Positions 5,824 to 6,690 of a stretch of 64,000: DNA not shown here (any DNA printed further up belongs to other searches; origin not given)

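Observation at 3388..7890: Compact four-gene block: HemN-like radical SAM, UbiC-like chorismate lyase, halogenase-like flavoenzyme, GT4 glycosyltransferase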

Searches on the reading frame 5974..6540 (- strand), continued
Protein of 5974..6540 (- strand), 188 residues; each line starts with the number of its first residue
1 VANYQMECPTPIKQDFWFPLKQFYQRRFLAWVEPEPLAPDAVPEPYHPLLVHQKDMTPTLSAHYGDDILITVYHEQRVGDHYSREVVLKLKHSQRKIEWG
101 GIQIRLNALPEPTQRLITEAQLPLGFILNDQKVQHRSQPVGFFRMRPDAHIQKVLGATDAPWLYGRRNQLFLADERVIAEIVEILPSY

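Call 53: search_protein_representatives(alignment_id=A1)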
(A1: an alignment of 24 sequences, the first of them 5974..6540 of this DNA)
Query: 24 sequences, 189 profile positions. Proteins with E-value up to 0.001 (for the whole library): 1890; up to 1e-10: 1478; up to 1e-30: 521. The best 150 are listed.
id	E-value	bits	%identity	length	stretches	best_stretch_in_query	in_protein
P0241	1.0e-77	276.3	-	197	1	12-187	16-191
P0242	6.1e-76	270.6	-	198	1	10-187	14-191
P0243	3.9e-74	264.7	-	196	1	7-187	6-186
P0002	7.5e-74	263.7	-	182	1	7-186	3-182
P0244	8.3e-74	263.6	-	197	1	7-188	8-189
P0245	2.1e-71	255.8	-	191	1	7-186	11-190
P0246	1.8e-70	252.7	-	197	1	8-187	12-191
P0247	2.2e-69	249.2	-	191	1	7-187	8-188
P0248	4.1e-69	248.3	-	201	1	16-187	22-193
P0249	3.5e-67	242.0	-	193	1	8-186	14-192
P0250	5.9e-67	241.2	-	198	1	9-187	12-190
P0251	6.3e-66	237.9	-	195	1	13-186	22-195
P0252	3.2e-65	235.6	-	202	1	9-187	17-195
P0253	2.6e-64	232.6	-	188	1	11-187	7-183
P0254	2.0e-63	229.7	-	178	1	13-186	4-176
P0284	1.4e-55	204.1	-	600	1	13-187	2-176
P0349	4.6e-51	189.4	-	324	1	16-187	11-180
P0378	1.6e-49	184.4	-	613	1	12-186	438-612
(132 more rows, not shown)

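Call 55: list_cluster_members(proteins=[P0284, P0378, P0349])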
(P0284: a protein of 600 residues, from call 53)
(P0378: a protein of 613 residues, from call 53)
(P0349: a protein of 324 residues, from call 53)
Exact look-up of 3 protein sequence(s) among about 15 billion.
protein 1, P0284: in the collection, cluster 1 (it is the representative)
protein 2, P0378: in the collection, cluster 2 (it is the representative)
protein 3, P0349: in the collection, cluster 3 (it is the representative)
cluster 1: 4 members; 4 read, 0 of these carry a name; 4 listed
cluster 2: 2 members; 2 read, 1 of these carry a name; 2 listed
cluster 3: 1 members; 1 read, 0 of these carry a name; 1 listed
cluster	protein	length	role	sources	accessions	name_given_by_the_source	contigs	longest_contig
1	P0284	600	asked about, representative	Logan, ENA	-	-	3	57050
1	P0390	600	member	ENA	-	-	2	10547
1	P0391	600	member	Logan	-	-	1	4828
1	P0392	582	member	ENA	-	-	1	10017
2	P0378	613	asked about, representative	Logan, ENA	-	-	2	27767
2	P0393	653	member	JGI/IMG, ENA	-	oxygen-independent coproporphyrinogen-3 oxidase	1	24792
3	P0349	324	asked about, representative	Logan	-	-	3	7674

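Call 56: find_encoding_contigs(protein=P0284, flank=10000, max_places=2)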
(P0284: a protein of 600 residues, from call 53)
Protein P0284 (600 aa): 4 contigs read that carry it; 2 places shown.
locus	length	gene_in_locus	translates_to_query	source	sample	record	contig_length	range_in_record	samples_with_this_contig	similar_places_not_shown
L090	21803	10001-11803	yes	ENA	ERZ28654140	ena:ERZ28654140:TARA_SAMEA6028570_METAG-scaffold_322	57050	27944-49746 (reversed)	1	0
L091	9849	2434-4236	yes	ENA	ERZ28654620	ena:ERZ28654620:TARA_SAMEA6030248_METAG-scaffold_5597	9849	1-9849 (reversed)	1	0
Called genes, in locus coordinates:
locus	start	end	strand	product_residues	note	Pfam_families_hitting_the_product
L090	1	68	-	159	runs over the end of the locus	PF25997:BSH_YhbJ (faint), PF00364:Biotin_lipoyl, PF25919:BSH_CusB (weak), PF25973:BSH_CzcB (faint), PF25984:BSH_YknX (weak), PF25917:BSH_RND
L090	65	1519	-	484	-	PF00289:Biotin_carb_N, PF02786:CPSase_L_D2, PF02222:ATP-grasp, PF07478:Dala_Dala_lig_C, PF02785:Biotin_carb_C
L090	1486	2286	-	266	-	PF00378:ECH_1, PF16113:ECH_2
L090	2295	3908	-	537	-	PF01039:Carboxyl_trans, PF03255:ACCA, PF06833:MdcE (faint)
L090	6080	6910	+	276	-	PF11412:DsbD_N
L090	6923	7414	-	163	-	PF01625:PMSR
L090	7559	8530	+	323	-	PF00069:Pkinase, PF07714:PK_Tyr_Ser-Thr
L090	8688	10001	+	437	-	PF04055:Radical_SAM, PF06969:HemN_C (weak)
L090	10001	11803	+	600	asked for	PF00890:FAD_binding_2 (faint), PF01266:DAO (faint), PF01494:FAD_binding_3, PF01946:Thi4 (faint), PF04820:Trp_halogenase, PF07992:Pyr_redox_2 (faint), PF12831:FAD_oxidored, PF04820:Trp_halogenase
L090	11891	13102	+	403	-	PF13439:Glyco_transf_4 (faint), PF00534:Glycos_transf_1, PF13692:Glyco_trans_1_4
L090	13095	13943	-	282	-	PF01842:ACT, PF13291:ACT_4 (faint), PF00551:Formyl_trans_N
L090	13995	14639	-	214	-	PF13532:2OG-FeII_Oxy_2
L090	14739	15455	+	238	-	PF01346:FKBP_N, PF00254:FKBP_C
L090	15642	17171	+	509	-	-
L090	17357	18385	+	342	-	PF00392:GntR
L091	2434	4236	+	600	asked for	PF00890:FAD_binding_2 (faint), PF01266:DAO (faint), PF01494:FAD_binding_3, PF01946:Thi4 (faint), PF04820:Trp_halogenase, PF07992:Pyr_redox_2 (faint), PF12831:FAD_oxidored, PF04820:Trp_halogenase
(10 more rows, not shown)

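Call 57: find_encoding_contigs(protein=P0378, flank=10000, max_places=2)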
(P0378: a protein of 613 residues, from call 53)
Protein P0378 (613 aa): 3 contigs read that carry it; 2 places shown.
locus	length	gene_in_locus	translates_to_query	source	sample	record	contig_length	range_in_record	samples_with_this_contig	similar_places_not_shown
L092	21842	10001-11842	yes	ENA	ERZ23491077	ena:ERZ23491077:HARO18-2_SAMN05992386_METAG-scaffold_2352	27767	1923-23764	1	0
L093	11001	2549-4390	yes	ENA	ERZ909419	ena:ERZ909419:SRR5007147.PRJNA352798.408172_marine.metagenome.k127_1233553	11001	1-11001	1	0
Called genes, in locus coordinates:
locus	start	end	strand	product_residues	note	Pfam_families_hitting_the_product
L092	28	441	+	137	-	PF02878:PGM_PMM_I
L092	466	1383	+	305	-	PF02879:PGM_PMM_II, PF02880:PGM_PMM_III, PF00408:PGM_PMM_IV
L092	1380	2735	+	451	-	PF02878:PGM_PMM_I, PF02879:PGM_PMM_II, PF02880:PGM_PMM_III, PF00408:PGM_PMM_IV (weak)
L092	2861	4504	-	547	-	PF00004:AAA, PF01078:Mg_chelatase (faint), PF07724:AAA_2, PF10431:ClpB_D2-small (weak)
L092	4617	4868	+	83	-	PF09723:Zn_ribbon_8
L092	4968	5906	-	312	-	PF00781:DAGK_cat, PF01513:NAD_kinase (weak), PF19279:YegS_C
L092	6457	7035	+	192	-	PF01923:Cob_adeno_trans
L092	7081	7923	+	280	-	PF00072:Response_reg, PF00990:GGDEF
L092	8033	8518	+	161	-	PF00581:Rhodanese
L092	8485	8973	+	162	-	PF07291:MauE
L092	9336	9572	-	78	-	-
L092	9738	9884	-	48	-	PF04255:DUF433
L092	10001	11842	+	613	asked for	PF04055:Radical_SAM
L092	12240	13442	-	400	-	PF01011:PQQ (faint), PF13570:Beta-prop_ACSF4, PF13360:PQQ_2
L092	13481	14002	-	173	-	PF13279:4HBT_2, PF03061:4HBT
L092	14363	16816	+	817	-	PF03190:Thioredox_DsbH, PF13098:Thioredoxin_2 (faint), PF13899:Thioredoxin_7, PF06662:C5-epim_C (faint)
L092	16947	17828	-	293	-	PF06325:PrmA, PF08242:Methyltransf_12 (faint), PF13489:Methyltransf_23 (weak), PF05175:MTS, PF13649:Methyltransf_25, PF13847:Methyltransf_31, PF08241:Methyltransf_11 (weak)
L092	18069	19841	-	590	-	PF00989:PAS (weak), PF08448:PAS_4, PF13426:PAS_9 (faint), PF02518:HATPase_c, PF00072:Response_reg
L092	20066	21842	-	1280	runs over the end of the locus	PF12969:DUF3857, PF01841:Transglut_core, PF12969:DUF3857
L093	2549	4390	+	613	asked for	PF04055:Radical_SAM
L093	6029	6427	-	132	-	PF03061:4HBT, PF13279:4HBT_2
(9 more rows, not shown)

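Call 58: find_homologous_proteins(query=P0284, max_evalue=1e-30)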
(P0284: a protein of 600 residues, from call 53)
Query P0284 (600 aa): 7775 proteins with E <= 1e-30 among 8000 candidates; the best 120 are listed.
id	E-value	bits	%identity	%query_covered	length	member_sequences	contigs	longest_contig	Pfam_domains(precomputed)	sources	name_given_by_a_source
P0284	0.0e+0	1386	100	100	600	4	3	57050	PF01946.24,PF01266.31,PF00890.31,PF07992.21,PF04820.21,PF01494.26,PF12831.14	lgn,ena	-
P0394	0.0e+0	1157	81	100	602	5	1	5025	PF01946.24,PF01266.31,PF00890.31,PF07992.21,PF04820.21,PF01494.26,PF12831.14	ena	-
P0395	0.0e+0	1149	81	100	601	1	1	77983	PF01266.31,PF00890.31,PF07992.21,PF04820.21,PF01494.26,PF12831.14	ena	-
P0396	0.0e+0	1134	80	100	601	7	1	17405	PF01946.24,PF01266.31,PF00890.31,PF07992.21,PF04820.21,PF01494.26,PF12831.14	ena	-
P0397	9.3e-298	1007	72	100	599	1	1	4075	PF01946.24,PF01266.31,PF00890.31,PF07992.21,PF04820.21,PF01494.26,PF12831.14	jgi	jgi:flavin-dependent dehydrogenase/chorismate-pyruvate lyase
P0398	3.2e-286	969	73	97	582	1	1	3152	PF01946.24,PF01266.31,PF00890.31,PF07992.21,PF04820.21,PF01494.26,PF12831.14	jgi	jgi:flavin-dependent dehydrogenase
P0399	1.8e-285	966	71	99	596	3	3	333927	PF01946.24,PF01266.31,PF00890.31,PF07992.21,PF00070.34,PF04820.21,PF01494.26,PF12831.14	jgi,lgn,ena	jgi:flavin-dependent dehydrogenase/chorismate-pyruvate lyase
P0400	4.4e-276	935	67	98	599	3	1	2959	PF01266.31,PF00890.31,PF04820.21,PF01494.26,PF12831.14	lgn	-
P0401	1.5e-269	914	65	99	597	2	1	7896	PF01946.24,PF01266.31,PF07992.21,PF04820.21,PF01494.26,PF12831.14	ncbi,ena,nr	ncbi:MAG: tryptophan 7-halogenase [Lentisphaeraceae bacterium]|nr:tryptophan 7-halogenase [Lentispha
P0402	1.6e-196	673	50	98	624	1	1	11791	PF01266.31,PF13450.13,PF00890.31,PF04820.21,PF01494.26,PF12831.14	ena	-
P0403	4.7e-192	658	50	96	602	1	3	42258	PF01266.31,PF13450.13,PF00890.31,PF07992.21,PF00070.34,PF03486.21,PF04820.21,PF01134.29,PF01494.26,PF12831.14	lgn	-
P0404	1.3e-190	653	48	98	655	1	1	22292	PF01266.31,PF13450.13,PF00890.31,PF07992.21,PF03486.21,PF04820.21,PF01134.29,PF01494.26,PF12831.14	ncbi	ncbi:MAG: NAD(P)/FAD-dependent oxidoreductase [Phycisphaeraceae bacterium]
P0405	8.4e-189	647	48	99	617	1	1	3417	PF01266.31,PF13450.13,PF00890.31,PF07992.21,PF04820.21,PF01494.26,PF12831.14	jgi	jgi:flavin-dependent dehydrogenase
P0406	1.1e-188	647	48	98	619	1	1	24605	PF01266.31,PF00890.31,PF07992.21,PF03486.21,PF04820.21,PF01494.26,PF12831.14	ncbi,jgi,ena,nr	ncbi:MAG TPA: NAD(P)/FAD-dependent oxidoreductase [Planctomycetota bacterium]|nr:NAD(P)/FAD-dependen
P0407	2.4e-188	646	50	98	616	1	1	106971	PF01266.31,PF13450.13,PF00890.31,PF04820.21,PF01494.26,PF12831.14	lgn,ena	-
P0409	5.9e-177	608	46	97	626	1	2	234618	PF01266.31,PF13450.13,PF00890.31,PF07992.21,PF04820.21,PF01494.26,PF12831.14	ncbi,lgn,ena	-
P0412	6.4e-174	598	60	70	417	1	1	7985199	PF01266.31,PF13450.13,PF00890.31,PF07992.21,PF03486.21,PF04820.21,PF01494.26,PF12831.14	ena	-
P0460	9.7e-168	577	59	69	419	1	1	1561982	PF01266.31,PF13450.13,PF00890.31,PF07992.21,PF04820.21,PF01494.26,PF12831.14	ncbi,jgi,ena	jgi:flavin-dependent dehydrogenase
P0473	3.6e-167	576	46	93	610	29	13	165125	PF01266.31,PF13450.13,PF00890.31,PF07992.21,PF00070.34,PF03486.21,PF04820.21,PF01494.26,PF12831.14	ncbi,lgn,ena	-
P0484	9.1e-167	574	60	69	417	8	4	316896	PF01266.31,PF00890.31,PF04820.21,PF01494.26,PF12831.14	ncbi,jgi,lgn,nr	ncbi:MAG: tryptophan 7-halogenase [Bryobacteraceae bacterium]|nr:tryptophan 7-halogenase [Bryobacter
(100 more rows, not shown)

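Call 59: find_encoding_contigs(protein=P0484, flank=10000, max_places=2)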
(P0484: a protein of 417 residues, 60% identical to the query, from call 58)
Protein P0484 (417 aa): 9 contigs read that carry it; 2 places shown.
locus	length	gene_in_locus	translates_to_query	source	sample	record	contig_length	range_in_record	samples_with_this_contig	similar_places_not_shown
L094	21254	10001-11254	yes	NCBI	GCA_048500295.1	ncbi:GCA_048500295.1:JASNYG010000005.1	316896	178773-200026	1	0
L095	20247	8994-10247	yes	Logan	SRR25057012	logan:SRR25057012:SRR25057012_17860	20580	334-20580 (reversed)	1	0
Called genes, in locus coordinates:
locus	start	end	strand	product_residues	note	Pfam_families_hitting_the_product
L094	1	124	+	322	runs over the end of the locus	PF02985:HEAT (faint), PF13513:HEAT_EZ (faint), PF20168:PDS5 (weak), PF13646:HEAT_2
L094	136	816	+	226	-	-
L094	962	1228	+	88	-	-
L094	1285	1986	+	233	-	-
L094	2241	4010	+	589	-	PF00082:Peptidase_S8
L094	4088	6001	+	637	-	PF02310:B12-binding (weak), PF04055:Radical_SAM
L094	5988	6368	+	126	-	-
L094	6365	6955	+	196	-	-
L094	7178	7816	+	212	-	-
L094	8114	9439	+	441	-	PF04055:Radical_SAM, PF06969:HemN_C (weak)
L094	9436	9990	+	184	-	-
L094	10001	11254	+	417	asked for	PF00890:FAD_binding_2 (faint), PF01266:DAO (faint), PF01494:FAD_binding_3, PF04820:Trp_halogenase (weak), PF12831:FAD_oxidored (faint), PF04820:Trp_halogenase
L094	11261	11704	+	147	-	PF13279:4HBT_2, PF03061:4HBT (weak)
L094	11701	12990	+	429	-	PF00501:AMP-binding, PF14535:AMP-binding_C_2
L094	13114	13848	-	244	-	-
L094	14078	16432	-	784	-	PF00989:PAS, PF08448:PAS_4 (weak), PF13188:PAS_8 (faint), PF08447:PAS_3, PF13426:PAS_9, PF00512:HisKA, PF02518:HATPase_c, PF00072:Response_reg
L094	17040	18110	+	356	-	PF25954:Beta-barrel_RND_2 (faint)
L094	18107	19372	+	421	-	-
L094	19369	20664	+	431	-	PF25954:Beta-barrel_RND_2, PF25975:CzcB_C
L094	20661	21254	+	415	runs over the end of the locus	PF12704:MacB_PCD, PF02687:FtsX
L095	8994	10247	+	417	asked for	PF00890:FAD_binding_2 (faint), PF01266:DAO (faint), PF01494:FAD_binding_3, PF04820:Trp_halogenase (weak), PF12831:FAD_oxidored (faint), PF04820:Trp_halogenase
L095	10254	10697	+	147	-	PF13279:4HBT_2, PF03061:4HBT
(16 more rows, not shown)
